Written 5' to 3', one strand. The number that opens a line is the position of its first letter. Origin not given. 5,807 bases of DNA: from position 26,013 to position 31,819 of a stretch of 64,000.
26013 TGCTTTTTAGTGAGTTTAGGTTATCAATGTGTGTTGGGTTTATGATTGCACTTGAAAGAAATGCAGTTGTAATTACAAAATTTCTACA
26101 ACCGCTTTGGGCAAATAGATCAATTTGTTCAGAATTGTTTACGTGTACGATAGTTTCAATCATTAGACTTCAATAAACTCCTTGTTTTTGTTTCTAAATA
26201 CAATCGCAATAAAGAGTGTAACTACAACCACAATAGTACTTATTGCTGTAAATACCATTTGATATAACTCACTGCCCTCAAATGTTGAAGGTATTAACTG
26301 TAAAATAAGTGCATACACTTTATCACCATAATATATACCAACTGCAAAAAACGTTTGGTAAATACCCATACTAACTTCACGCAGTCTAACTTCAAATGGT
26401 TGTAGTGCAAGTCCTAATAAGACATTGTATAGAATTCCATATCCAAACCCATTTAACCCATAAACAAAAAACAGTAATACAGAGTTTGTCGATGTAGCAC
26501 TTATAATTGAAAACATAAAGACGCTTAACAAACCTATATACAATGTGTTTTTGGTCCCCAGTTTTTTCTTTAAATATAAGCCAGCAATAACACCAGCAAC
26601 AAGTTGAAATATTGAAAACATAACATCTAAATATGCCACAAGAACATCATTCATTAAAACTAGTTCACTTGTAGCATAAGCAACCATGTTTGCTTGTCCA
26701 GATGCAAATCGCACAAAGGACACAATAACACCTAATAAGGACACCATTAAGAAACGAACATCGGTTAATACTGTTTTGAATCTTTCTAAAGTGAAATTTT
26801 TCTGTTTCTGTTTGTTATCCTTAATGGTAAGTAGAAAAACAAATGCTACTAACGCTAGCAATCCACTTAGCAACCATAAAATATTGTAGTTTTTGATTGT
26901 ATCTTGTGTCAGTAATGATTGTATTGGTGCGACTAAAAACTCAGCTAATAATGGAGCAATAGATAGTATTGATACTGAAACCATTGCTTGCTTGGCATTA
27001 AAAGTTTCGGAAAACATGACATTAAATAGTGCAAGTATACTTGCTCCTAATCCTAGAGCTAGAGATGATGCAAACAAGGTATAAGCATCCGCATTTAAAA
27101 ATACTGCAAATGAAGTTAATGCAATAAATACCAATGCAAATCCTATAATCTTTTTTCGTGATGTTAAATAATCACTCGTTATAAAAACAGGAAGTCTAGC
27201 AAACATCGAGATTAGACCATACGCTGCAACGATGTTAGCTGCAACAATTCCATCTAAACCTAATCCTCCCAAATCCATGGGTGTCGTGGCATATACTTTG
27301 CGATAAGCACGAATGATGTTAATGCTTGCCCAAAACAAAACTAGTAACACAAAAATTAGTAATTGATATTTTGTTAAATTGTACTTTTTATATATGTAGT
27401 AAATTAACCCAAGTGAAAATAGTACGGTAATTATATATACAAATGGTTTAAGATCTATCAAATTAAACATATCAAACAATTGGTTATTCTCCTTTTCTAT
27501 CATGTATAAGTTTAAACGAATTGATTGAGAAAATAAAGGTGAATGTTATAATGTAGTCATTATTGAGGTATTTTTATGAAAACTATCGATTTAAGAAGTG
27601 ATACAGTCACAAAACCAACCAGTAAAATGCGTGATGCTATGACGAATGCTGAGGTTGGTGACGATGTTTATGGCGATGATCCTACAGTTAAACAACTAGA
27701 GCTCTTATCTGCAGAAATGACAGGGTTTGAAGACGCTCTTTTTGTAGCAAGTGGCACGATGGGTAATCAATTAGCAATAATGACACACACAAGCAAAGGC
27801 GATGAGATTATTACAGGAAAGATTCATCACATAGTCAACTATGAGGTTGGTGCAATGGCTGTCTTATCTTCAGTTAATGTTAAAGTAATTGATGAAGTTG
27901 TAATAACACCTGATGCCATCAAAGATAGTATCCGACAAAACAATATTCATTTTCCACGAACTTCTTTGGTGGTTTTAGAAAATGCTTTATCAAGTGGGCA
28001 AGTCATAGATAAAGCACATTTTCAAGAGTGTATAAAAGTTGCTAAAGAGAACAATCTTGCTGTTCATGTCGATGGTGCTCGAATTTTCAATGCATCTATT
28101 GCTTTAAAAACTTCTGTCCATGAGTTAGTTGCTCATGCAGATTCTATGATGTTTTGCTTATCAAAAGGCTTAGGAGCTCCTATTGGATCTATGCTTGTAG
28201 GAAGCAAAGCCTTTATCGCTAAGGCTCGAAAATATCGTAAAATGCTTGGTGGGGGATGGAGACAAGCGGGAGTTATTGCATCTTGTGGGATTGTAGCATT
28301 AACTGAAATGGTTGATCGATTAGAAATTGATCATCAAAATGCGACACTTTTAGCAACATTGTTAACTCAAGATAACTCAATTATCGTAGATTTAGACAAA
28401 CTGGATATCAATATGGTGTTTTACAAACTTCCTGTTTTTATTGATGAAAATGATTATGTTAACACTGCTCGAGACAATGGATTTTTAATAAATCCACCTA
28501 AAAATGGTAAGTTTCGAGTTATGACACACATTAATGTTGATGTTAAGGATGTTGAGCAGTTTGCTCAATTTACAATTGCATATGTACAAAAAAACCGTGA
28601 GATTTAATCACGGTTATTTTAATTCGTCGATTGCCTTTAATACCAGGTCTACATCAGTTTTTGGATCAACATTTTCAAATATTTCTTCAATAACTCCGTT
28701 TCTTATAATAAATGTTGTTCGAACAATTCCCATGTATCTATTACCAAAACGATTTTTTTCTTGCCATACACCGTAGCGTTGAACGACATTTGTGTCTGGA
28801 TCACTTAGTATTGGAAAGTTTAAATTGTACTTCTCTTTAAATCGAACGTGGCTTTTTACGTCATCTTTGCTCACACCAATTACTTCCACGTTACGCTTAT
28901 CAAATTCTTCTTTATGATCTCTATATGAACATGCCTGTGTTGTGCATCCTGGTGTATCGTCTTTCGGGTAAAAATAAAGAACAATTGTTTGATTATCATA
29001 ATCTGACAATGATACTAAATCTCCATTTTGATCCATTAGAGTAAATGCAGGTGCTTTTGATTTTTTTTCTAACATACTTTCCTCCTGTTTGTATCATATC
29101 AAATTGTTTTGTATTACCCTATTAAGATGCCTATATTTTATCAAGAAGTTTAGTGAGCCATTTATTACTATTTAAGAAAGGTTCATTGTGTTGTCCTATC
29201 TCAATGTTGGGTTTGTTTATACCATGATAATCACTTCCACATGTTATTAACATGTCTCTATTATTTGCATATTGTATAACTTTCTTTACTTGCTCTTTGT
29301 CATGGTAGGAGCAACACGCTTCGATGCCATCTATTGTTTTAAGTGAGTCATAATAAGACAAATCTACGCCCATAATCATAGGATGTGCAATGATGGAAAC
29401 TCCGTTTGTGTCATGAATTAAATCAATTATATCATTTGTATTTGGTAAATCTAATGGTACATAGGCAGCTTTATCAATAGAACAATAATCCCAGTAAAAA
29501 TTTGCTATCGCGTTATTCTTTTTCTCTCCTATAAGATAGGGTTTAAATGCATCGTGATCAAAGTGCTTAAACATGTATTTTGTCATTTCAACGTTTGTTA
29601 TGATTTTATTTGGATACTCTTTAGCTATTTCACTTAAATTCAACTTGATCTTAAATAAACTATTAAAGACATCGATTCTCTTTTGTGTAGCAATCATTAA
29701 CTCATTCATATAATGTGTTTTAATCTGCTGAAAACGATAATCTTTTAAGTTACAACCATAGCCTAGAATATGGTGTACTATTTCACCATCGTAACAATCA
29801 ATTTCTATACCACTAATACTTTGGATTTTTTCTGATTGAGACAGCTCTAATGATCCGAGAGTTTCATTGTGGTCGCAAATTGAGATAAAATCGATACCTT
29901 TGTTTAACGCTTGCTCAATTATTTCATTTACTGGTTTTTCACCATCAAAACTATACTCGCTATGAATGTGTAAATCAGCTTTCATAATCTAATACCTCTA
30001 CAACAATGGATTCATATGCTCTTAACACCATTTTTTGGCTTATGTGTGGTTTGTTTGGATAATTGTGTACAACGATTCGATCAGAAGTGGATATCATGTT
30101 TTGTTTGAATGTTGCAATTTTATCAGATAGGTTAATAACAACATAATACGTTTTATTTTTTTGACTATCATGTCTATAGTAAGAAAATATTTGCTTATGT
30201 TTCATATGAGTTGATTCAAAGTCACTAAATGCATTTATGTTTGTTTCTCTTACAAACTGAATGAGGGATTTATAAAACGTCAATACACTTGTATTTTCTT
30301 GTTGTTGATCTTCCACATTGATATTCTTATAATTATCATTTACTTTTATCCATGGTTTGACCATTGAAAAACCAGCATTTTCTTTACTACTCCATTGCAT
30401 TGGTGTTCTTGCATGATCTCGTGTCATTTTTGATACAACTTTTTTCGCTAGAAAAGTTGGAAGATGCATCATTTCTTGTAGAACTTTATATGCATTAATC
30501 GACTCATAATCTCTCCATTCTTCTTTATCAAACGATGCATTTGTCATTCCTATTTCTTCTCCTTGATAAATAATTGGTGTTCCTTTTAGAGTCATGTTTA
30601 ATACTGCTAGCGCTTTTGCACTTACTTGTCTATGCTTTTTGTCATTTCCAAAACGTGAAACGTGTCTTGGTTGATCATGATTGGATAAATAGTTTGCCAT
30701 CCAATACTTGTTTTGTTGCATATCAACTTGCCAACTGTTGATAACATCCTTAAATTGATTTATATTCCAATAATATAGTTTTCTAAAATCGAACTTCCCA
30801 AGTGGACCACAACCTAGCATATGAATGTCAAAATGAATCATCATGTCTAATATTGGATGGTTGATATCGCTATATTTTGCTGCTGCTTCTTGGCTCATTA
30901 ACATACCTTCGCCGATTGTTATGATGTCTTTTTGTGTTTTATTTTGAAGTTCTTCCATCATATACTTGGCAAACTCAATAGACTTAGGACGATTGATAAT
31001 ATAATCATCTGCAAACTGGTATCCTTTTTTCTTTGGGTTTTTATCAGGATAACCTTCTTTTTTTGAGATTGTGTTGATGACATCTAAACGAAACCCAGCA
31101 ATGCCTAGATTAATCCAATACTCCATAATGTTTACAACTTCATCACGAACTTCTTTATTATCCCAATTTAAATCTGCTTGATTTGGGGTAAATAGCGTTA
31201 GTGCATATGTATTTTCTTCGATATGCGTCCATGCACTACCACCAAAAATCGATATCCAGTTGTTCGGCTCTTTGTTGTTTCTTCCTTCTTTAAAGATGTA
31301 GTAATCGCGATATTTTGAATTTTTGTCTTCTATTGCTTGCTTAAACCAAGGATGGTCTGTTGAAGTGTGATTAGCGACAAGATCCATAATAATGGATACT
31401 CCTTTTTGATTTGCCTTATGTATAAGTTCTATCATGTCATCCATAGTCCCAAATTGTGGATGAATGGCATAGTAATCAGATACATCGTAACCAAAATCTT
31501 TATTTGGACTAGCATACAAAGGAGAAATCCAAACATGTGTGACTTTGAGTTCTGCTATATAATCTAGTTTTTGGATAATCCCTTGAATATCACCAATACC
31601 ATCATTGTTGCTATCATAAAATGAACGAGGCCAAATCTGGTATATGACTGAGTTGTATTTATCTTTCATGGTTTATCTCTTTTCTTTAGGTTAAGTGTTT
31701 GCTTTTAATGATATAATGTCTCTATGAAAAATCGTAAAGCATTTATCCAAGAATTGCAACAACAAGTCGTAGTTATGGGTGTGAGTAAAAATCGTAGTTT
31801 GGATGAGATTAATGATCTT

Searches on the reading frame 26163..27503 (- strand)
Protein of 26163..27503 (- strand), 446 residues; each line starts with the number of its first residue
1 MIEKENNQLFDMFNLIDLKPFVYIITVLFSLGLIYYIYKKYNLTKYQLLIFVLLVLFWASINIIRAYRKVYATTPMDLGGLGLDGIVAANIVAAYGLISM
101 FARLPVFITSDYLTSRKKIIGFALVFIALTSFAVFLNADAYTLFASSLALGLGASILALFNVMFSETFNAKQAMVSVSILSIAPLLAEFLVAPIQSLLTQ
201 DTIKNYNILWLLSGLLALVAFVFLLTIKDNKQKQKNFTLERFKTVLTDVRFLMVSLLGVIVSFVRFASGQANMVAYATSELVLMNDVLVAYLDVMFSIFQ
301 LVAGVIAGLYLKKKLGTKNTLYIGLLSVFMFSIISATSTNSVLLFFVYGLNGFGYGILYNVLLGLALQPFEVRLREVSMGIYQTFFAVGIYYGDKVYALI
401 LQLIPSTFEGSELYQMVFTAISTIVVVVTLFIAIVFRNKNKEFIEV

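Call 44: search_protein_families(library=pfam, proteins=[window:26163-27503:-], max_evalue=0.0001)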
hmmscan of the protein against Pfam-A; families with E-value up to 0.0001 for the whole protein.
window:26163-27503:- (446 aa): 1 family
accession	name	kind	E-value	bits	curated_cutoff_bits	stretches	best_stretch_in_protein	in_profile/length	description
PF07690.21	MFS_1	-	6.7e-19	68.4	33.4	1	79-390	25-343/347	Major Facilitator Superfamily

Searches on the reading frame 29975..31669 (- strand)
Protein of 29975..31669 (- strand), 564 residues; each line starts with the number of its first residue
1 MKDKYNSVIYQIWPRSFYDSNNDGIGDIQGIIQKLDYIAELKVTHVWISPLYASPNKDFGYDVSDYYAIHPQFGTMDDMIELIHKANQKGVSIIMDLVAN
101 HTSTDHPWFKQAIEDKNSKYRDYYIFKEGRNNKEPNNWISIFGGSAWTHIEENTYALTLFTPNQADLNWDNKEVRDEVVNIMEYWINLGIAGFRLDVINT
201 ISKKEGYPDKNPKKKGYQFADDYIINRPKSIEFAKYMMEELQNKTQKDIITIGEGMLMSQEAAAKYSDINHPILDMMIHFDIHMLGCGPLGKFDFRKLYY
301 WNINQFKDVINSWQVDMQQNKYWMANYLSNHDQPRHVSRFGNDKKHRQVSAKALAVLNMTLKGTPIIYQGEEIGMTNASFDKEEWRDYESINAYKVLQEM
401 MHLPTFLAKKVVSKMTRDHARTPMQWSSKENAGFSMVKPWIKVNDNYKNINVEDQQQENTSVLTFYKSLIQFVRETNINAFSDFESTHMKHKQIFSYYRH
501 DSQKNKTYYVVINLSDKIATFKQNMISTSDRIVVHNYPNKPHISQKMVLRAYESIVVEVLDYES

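Call 44: search_protein_families(library=pfam, proteins=[window:29975-31669:-], max_evalue=0.0001)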
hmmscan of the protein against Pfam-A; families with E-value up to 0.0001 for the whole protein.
window:29975-31669:- (564 aa): 1 family
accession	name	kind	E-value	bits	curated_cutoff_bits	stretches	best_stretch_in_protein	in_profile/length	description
PF00128.31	Alpha-amylase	-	4.5e-140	468.3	22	1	11-474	1-438/446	Alpha amylase, catalytic domain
